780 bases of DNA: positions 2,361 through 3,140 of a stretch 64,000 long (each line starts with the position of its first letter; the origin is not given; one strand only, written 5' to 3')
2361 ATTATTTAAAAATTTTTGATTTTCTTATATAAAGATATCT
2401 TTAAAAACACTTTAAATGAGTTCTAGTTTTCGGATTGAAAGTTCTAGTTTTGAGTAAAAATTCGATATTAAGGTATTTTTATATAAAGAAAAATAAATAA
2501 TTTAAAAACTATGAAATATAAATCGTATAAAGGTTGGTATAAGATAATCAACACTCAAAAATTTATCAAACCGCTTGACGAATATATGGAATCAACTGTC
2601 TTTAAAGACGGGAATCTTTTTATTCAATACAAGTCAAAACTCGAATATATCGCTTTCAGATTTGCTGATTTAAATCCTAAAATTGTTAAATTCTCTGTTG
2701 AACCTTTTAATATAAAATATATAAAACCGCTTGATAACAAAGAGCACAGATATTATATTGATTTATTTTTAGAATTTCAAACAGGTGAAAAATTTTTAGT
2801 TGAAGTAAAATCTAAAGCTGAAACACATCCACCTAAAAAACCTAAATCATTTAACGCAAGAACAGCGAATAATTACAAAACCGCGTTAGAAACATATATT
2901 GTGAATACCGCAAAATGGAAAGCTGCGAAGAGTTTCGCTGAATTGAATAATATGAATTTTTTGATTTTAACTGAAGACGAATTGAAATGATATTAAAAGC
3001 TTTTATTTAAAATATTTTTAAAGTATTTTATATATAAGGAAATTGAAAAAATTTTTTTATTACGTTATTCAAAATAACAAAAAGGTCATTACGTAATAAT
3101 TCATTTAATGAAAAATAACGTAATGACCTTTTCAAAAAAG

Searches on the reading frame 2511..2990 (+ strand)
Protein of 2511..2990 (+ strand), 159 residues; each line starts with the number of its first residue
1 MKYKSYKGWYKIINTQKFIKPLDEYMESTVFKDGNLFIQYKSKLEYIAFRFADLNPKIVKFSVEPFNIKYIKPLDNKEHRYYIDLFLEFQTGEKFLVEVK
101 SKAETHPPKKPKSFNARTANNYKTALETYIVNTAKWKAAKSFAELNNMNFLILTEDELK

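Call 75: find_encoding_contigs(protein=window:2511-2990:+, flank=3000, max_places=8)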
Protein window:2511-2990:+ (159 aa): 19 contigs read that carry it; 8 places shown.
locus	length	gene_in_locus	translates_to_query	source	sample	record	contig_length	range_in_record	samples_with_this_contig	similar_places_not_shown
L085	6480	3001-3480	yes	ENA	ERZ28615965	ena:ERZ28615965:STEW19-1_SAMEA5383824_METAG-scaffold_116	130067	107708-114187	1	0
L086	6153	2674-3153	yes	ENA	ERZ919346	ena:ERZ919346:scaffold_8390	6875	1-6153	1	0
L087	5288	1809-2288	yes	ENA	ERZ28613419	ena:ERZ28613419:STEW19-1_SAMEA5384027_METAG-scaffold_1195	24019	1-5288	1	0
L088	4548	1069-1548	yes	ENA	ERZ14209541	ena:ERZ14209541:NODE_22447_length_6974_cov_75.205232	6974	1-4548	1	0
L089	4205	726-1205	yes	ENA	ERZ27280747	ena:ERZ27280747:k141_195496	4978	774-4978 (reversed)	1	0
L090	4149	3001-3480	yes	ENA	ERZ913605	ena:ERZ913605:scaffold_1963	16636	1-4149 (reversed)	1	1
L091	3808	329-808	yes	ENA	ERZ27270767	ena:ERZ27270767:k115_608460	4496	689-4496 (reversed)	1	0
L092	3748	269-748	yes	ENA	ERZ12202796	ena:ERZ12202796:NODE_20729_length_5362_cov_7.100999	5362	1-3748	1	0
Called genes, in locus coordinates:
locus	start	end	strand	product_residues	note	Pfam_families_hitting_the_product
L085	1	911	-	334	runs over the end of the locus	-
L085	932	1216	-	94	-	-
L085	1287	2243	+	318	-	PF16724:T4-gp15_tss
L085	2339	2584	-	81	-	-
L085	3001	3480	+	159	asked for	PF08722:Tn7_TnsA-like_N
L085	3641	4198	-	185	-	-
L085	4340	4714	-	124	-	-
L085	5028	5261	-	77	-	PF21825:Sequestin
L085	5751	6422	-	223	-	-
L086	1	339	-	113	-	?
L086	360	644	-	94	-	-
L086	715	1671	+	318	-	PF16724:T4-gp15_tss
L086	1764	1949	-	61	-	-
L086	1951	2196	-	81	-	-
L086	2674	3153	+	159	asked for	PF08722:Tn7_TnsA-like_N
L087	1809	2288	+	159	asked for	PF08722:Tn7_TnsA-like_N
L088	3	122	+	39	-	?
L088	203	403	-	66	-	-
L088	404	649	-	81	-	-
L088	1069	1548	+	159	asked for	PF08722:Tn7_TnsA-like_N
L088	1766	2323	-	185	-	-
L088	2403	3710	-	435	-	PF01385:OrfB_IS605, PF07282:Cas12f1-like_TNB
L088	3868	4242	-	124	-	-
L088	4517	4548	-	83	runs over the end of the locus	PF21825:Sequestin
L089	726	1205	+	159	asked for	PF08722:Tn7_TnsA-like_N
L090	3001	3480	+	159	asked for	PF08722:Tn7_TnsA-like_N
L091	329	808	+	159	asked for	PF08722:Tn7_TnsA-like_N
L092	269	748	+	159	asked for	PF08722:Tn7_TnsA-like_N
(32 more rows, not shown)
